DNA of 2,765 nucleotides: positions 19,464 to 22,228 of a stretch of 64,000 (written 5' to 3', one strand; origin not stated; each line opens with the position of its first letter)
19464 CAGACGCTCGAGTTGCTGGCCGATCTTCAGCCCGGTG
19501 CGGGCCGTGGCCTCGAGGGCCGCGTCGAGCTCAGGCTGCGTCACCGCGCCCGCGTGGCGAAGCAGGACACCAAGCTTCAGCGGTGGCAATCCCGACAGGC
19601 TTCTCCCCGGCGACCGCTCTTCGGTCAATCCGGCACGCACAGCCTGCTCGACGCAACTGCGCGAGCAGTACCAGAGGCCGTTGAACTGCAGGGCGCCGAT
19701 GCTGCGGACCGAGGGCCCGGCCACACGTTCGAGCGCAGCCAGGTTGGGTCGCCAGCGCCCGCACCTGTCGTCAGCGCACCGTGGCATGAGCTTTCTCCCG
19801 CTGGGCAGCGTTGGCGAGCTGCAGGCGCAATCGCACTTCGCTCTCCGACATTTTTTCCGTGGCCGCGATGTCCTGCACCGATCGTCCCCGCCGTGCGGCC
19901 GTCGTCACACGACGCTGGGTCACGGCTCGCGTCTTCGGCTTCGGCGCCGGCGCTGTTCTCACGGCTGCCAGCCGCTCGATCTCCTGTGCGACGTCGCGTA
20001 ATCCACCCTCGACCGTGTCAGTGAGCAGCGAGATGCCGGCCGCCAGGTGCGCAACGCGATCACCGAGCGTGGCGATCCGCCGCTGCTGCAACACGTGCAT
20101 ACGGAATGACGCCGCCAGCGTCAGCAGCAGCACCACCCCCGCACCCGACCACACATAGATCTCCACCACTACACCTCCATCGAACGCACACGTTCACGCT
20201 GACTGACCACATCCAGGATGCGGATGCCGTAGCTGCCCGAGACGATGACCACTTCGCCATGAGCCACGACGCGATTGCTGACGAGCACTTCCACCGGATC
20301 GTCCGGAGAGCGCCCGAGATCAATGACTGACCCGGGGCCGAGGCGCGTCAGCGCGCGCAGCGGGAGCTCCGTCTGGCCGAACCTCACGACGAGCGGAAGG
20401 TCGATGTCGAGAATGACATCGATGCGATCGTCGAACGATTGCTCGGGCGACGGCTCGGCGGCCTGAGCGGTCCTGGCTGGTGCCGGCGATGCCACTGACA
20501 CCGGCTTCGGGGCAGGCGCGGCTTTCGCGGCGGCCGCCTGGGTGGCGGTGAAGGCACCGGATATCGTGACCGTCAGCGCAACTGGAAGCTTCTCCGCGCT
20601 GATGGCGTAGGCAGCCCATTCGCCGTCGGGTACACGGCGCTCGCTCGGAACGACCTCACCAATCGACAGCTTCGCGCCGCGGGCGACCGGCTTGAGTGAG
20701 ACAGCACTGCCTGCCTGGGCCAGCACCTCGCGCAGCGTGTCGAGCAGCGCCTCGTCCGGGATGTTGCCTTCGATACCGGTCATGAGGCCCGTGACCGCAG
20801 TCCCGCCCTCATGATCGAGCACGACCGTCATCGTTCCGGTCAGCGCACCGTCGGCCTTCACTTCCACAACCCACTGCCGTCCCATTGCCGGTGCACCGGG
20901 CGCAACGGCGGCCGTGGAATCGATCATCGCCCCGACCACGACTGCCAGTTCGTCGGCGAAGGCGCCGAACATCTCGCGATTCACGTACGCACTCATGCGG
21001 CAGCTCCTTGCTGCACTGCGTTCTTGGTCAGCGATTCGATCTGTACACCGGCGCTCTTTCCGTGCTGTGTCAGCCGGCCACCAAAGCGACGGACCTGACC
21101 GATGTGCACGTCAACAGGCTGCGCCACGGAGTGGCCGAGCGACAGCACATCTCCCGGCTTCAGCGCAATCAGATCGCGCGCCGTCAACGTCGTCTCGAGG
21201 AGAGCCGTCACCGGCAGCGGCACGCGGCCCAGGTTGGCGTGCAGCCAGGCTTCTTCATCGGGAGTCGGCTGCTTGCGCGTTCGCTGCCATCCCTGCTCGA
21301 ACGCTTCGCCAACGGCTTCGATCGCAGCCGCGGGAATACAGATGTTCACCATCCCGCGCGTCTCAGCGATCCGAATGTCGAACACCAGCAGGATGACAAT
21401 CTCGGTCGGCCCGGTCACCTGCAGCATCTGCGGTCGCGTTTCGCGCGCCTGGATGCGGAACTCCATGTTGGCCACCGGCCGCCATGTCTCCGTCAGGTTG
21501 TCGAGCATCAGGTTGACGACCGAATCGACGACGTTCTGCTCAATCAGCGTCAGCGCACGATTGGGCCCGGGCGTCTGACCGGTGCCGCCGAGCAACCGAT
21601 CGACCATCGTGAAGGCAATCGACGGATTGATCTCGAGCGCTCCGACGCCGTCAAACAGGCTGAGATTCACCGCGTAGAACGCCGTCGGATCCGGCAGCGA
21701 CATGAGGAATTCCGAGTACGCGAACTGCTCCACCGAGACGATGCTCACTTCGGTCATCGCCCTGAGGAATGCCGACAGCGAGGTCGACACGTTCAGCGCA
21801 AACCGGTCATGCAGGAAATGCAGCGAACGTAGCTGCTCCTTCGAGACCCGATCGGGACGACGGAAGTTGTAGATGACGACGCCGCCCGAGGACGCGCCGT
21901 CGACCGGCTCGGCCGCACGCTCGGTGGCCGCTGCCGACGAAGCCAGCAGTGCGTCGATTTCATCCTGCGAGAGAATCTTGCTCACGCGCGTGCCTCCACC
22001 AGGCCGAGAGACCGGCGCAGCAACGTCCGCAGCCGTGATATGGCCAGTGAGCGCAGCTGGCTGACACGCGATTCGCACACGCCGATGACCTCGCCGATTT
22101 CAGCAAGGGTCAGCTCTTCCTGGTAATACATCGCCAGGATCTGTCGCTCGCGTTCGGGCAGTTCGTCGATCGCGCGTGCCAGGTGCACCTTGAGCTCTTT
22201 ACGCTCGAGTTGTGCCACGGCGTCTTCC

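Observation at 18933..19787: Stand-alone MshEN-like (putative c-di-GMP-binding) protein translationally embedded in the flagellar operon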

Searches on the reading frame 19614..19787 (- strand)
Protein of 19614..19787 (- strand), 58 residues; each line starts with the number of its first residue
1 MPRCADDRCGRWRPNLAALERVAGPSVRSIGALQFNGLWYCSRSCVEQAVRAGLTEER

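Call 70: search_solved_structures(query=A7, max_evalue=10, show_alignments=3)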
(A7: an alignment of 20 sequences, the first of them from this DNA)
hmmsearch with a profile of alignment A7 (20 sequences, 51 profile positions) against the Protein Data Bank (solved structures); distinct sequences matched with E-value up to 10: 6.
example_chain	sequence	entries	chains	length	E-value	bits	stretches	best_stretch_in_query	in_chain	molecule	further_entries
9e6q_AW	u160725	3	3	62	0.77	12.7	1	33-44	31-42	Large ribosomal subunit protein eL24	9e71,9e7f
4z0r_A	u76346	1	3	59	0.78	12.6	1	3-34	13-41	Zinc finger CW-type PWWP domain protein 2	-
4o62_A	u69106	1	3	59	0.79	12.6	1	3-34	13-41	Zinc finger CW-type PWWP domain protein 2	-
4z0o_A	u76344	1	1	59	0.79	12.6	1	3-34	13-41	Zinc finger CW-type PWWP domain protein 2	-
2jmi_A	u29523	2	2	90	1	12.2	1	29-42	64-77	Protein YNG1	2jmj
9uuo_C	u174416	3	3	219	5.1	10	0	29-42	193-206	Protein YNG1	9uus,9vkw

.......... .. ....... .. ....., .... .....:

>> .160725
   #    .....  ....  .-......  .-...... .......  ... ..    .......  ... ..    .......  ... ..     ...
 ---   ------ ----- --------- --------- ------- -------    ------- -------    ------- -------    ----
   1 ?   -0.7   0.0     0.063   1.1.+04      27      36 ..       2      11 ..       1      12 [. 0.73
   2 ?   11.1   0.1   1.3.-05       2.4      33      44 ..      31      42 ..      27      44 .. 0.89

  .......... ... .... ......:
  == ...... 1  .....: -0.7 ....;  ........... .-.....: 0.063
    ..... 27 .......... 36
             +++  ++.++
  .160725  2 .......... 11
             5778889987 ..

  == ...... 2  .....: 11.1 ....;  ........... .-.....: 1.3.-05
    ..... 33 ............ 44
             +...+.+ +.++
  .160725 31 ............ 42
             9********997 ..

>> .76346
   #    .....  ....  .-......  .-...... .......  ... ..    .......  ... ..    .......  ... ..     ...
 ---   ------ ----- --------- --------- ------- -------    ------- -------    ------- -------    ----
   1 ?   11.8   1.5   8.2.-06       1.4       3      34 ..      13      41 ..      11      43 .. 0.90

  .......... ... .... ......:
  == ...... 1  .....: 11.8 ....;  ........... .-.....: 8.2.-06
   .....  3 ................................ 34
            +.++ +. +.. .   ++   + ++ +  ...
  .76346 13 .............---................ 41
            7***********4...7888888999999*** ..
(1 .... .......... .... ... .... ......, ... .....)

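Call 71: search_protein_families(library=pfam, alignment_id=A7, max_evalue=10)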
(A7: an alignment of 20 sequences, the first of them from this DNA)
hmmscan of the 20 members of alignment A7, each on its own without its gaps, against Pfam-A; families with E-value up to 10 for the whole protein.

A. member 1, seq(58 aa): 2 families
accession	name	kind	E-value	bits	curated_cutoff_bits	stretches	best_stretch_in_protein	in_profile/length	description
PF02627.25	CMD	-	0.0015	18.9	23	1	29-58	29-58/84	Carboxymuconolactone decarboxylase family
PF11781.13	Zn_ribbon_RRN7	-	0.066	13.3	27.1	1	35-43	18-26/32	Zinc-finger of RNA-polymerase I-specific TFIIB, Rrn7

B. families by the number of members that match (of 20 scanned): 11 families
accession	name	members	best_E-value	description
PF02069.22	Metallothio_Pro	4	0.02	Prokaryotic metallothionein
PF15801.11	zf-C6H2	2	0.017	zf-MYND-like zinc finger, mRNA-binding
PF07496.21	zf-CW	2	0.23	CW-type Zinc Finger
PF02627.25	CMD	1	0.0015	Carboxymuconolactone decarboxylase family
PF09253.15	Ole_e_6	1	0.012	Pollen allergen Ole e 6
PF13280.12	WYL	1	0.042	WYL domain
PF06467.20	zf-FCS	1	0.048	MYM-type Zinc finger with FCS sequence motif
PF11781.13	Zn_ribbon_RRN7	1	0.066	Zinc-finger of RNA-polymerase I-specific TFIIB, Rrn7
PF01753.24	zf-MYND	1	0.066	MYND finger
PF06557.17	DUF1122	1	0.14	Protein of unknown function (DUF1122)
PF02043.22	Bac_chlorC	1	0.15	Bacteriochlorophyll C binding protein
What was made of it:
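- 19623..19787 (-): N-terminal 4-Cys zinc finger (residues 1-55; C4, C9, C41, C45; motif WYCSxxC). No significant Pfam or PDB match (calls 70, 71).
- There are weak sub-threshold resemblances to the eL24, zf-FCS, MYND and zf-CW fingers (calls 70, 71).
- Tried and rejected: A profile search of the PDB and a Pfam scan gave only sub-threshold hits to eL24, zf-CW, zf-FCS and MYND (calls 70, 71).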

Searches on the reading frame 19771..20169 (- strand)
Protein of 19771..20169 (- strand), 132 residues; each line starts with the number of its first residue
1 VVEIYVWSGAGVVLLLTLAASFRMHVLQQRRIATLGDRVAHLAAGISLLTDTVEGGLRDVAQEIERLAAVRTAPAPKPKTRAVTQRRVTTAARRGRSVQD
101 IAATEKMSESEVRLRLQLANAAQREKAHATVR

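Call 21: search_protein_families(library=pfam, proteins=[window:19771-20169:-], max_evalue=0.1)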
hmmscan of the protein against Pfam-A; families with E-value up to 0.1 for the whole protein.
window:19771-20169:- (132 aa): 1 family
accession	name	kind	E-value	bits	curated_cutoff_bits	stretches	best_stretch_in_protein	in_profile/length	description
PF25211.1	DUF7839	-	0.022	15.4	27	1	58-115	37-93/101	Domain of unknown function (DUF7839)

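Call 48: search_protein_families(library=pfam, alignment_id=A4, max_evalue=1)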
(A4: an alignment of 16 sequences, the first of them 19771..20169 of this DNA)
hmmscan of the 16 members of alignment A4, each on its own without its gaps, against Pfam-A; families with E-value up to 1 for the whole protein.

A. member 1, window:19771-20169:- (132 aa): 1 family
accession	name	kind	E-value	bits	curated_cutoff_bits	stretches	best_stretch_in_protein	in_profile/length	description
PF25211.1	DUF7839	-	0.022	15.4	27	1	58-115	37-93/101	Domain of unknown function (DUF7839)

B. families by the number of members that match (of 16 scanned): 20 families
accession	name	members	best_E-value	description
PF19610.4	DUF6115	5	8e-05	Family of unknown function (DUF6115)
PF10975.14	DUF2802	4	2.6e-08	Protein of unknown function (DUF2802)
PF08281.18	Sigma70_r4_2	3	0.011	Sigma-70, region 4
PF25211.1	DUF7839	2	0.0022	Domain of unknown function (DUF7839)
PF19575.5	HTH_58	2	0.012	Helix-turn-helix domain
PF06305.16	LapA_dom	2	0.18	Lipopolysaccharide assembly protein A domain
PF13936.12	HTH_38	1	0.0055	Helix-turn-helix domain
PF15796.10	KELK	1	0.012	KELK-motif containing domain of MRCK Ser/Thr protein kinase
PF04545.22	Sigma70_r4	1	0.023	Sigma-70, region 4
PF16365.12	EutK_C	1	0.037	Ethanolamine utilization protein EutK C-terminus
PF12546.13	Cryptochrome_C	1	0.039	Blue/Ultraviolet sensing protein C terminal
PF01601.21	CoV_S2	1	0.056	Coronavirus spike glycoprotein S2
PF07728.20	AAA_5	1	0.063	AAA domain (dynein-related subfamily)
PF21461.3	HL_N-beta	1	0.094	Hyaluronate lyase, N-terminal beta-sheet domain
PF19619.4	DUF6124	1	0.1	Family of unknown function (DUF6124)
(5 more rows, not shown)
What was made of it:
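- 19771..20169 (-): Upstream partner gene: 132-aa FipA-like protein (hydrophobic N-terminal stretch read as a TM helix, central conserved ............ segment, DUF2802-like C-terminal domain). Overlaps the ZnF-MshEN gene by 17 nt. 4 of 16 relatives hit Pfam DUF2802, best E 2.6e-8 (call 48).
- On FipA / DUF2802 (applies to the upstream ORF 19771..20169): 4 of 16 aligned relatives hit, best E 2.6e-8, and 5 hit DUF6115 (call 48).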

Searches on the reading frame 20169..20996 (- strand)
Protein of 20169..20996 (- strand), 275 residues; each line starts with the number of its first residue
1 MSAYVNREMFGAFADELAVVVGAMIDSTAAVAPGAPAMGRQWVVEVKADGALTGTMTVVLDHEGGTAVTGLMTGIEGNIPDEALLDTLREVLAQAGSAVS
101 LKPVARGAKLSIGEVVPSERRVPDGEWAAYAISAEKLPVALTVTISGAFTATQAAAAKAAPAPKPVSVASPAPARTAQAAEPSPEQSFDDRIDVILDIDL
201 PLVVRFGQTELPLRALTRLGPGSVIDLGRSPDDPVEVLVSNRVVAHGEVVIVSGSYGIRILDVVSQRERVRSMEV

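Call 21: search_protein_families(library=pfam, proteins=[window:20169-20996:-], max_evalue=0.1)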
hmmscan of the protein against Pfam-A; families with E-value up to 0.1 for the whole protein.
window:20169-20996:- (275 aa): 2 families
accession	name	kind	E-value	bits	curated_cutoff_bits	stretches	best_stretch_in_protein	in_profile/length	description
PF01052.25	FliMN_C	-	3.2e-20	72.3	23.8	1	195-264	3-72/73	Type III flagellar switch regulator (C-ring) FliN C-term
PF10983.13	DUF2793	-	0.089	13.1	27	0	18-56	9-48/87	Protein of unknown function (DUF2793)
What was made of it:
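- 20169..20996 (-): Long FliN-type switch protein gene upstream of the pair. Pfam FliMN_C at residues 195-264 only (call 21).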

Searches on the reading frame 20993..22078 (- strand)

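Call 21: search_protein_families(library=pfam, proteins=[window:20993-22078:-], max_evalue=0.1)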
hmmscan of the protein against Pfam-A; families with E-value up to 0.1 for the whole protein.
window:20993-22078:- (361 aa): 2 families
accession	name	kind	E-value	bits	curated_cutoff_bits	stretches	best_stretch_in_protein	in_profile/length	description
PF02154.20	FliM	-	5.2e-61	206.4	27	1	70-257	1-189/192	Flagellar motor switch protein FliM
PF01052.25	FliMN_C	-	1e-13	51.4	23.8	1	283-350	3-71/73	Type III flagellar switch regulator (C-ring) FliN C-term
